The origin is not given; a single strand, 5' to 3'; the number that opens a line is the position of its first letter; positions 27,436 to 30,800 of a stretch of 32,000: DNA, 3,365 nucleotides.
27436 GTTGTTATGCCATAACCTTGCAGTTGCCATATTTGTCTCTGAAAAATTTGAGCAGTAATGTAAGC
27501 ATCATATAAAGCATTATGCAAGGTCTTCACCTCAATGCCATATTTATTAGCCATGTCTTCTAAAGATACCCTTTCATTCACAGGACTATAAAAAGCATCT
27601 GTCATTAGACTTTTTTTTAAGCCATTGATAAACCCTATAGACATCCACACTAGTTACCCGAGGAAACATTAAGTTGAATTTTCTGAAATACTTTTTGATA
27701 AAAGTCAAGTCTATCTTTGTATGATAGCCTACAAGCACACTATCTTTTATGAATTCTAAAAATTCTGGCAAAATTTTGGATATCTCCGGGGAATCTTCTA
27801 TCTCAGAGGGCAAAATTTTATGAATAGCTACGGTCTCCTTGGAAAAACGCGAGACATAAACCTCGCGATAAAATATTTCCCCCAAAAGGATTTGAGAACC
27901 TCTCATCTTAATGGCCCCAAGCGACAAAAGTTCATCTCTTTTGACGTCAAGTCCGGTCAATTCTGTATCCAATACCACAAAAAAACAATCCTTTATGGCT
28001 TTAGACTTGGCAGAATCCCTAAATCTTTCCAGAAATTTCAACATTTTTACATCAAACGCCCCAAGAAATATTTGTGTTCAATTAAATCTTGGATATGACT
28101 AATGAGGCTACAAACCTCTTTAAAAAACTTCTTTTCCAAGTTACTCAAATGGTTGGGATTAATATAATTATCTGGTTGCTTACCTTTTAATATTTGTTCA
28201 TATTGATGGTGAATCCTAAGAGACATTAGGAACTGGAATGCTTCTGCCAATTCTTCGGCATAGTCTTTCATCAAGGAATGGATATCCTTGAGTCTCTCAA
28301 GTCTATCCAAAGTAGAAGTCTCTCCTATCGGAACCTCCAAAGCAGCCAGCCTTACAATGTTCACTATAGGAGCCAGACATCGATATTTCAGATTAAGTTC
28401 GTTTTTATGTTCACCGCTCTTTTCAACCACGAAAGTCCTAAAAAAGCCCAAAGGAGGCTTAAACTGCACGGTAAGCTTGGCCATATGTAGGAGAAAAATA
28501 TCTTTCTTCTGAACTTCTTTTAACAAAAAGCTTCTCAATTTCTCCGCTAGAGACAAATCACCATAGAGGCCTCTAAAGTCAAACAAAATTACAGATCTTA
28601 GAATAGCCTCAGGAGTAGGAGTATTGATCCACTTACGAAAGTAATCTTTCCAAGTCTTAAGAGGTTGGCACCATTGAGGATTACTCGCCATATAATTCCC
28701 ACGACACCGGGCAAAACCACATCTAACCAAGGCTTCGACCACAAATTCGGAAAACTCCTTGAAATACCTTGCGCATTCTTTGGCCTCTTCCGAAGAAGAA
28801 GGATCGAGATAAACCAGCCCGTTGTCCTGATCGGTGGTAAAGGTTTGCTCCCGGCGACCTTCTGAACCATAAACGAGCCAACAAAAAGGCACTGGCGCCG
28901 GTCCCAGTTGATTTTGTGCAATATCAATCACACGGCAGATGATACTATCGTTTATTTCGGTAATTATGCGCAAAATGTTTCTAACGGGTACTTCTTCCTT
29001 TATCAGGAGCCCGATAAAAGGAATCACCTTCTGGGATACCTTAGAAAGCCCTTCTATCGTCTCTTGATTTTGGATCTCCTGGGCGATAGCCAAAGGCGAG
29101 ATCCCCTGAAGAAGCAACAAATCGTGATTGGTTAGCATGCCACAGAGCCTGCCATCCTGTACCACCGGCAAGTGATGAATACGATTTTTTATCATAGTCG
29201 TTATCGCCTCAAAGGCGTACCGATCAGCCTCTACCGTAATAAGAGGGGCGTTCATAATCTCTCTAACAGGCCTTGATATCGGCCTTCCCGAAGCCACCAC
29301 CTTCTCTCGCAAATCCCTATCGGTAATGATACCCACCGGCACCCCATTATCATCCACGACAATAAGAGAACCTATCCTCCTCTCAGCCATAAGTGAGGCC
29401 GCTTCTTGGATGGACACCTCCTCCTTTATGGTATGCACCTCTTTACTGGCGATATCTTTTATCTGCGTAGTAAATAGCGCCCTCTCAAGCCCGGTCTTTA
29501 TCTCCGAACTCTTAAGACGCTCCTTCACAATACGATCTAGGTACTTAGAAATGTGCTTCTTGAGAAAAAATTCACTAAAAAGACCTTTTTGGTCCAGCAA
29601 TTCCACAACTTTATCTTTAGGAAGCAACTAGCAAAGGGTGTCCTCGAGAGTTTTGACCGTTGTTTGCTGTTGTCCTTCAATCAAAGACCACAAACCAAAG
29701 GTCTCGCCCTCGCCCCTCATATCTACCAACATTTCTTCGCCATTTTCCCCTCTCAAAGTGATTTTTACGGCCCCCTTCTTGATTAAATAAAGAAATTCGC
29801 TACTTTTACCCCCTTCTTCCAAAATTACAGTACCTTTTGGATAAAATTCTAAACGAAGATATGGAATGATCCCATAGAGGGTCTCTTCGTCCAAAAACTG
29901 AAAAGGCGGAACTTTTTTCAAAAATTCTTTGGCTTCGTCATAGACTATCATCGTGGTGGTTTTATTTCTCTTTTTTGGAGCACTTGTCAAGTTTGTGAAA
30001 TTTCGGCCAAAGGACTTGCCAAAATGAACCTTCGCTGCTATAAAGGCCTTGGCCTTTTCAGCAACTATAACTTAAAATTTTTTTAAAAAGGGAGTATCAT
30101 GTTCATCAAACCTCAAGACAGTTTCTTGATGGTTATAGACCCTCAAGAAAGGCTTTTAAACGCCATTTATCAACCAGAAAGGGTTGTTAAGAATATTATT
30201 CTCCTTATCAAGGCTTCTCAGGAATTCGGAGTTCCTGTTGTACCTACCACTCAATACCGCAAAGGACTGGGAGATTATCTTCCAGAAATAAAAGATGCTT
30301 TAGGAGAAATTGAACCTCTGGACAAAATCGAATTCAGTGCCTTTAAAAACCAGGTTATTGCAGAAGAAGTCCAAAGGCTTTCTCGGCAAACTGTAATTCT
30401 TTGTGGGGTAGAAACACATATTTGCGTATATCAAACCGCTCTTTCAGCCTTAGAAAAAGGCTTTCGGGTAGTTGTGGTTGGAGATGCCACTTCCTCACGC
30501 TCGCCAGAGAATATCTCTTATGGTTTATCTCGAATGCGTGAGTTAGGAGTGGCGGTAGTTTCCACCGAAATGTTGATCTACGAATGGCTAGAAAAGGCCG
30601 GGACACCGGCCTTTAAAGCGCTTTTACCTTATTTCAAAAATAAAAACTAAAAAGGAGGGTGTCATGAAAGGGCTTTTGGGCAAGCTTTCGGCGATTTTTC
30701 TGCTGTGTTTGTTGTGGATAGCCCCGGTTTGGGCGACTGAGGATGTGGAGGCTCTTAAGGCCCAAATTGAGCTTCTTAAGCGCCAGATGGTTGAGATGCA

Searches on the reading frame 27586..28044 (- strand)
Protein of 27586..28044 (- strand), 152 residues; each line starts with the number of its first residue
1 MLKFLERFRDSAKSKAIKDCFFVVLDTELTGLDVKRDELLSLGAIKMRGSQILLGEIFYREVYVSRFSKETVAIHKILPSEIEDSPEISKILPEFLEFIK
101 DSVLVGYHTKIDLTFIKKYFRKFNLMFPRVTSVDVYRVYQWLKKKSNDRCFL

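Call 10: search_protein_families(library=pfam, proteins=[window:27586-28044:-], max_evalue=0.00001)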
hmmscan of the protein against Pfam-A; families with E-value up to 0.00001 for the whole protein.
window:27586-28044:- (152 aa): 1 family
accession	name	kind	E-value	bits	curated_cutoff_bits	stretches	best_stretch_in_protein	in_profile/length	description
PF00929.31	RNase_T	-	2.5e-20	74.1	24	1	23-145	1-127/164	Exonuclease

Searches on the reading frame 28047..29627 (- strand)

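Call 10: search_protein_families(library=pfam, proteins=[window:28047-29627:-], max_evalue=0.00001)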
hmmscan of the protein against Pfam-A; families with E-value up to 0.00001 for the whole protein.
window:28047-29627:- (526 aa): 3 families
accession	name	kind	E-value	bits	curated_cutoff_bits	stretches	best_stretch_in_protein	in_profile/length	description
PF03445.19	DUF294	-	5.6e-50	169.3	21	1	206-340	8-138/138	Putative nucleotidyltransferase DUF294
PF10335.14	DUF294_C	-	6.5e-46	156.2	22.5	1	377-520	2-145/145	Putative nucleotidyltransferase substrate binding domain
PF00571.33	CBS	-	2.4e-29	101.8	24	2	56-110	1-55/57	CBS domain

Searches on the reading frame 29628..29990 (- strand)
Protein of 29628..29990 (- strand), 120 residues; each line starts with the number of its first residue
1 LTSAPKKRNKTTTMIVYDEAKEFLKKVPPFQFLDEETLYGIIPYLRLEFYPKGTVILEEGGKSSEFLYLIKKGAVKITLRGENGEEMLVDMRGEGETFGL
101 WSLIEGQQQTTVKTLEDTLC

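Call 10: search_protein_families(library=pfam, proteins=[window:29628-29990:-], max_evalue=0.00001)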
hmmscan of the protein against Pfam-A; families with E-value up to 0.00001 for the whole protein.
window:29628-29990:- (120 aa): 1 family
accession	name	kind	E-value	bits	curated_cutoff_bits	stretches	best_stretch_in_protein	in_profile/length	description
PF00027.35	cNMP_binding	-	7.5e-14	51.9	27.5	1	48-120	2-74/89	Cyclic nucleotide-binding domain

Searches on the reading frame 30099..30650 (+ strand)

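Call 10: search_protein_families(library=pfam, proteins=[window:30099-30650:+], max_evalue=0.00001)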
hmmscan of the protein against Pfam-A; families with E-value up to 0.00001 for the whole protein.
window:30099-30650:+ (183 aa): 1 family
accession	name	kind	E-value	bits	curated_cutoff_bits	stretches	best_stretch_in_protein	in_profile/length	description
PF00857.26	Isochorismatase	-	1.4e-35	123.3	27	1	9-157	2-174/175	Isochorismatase domain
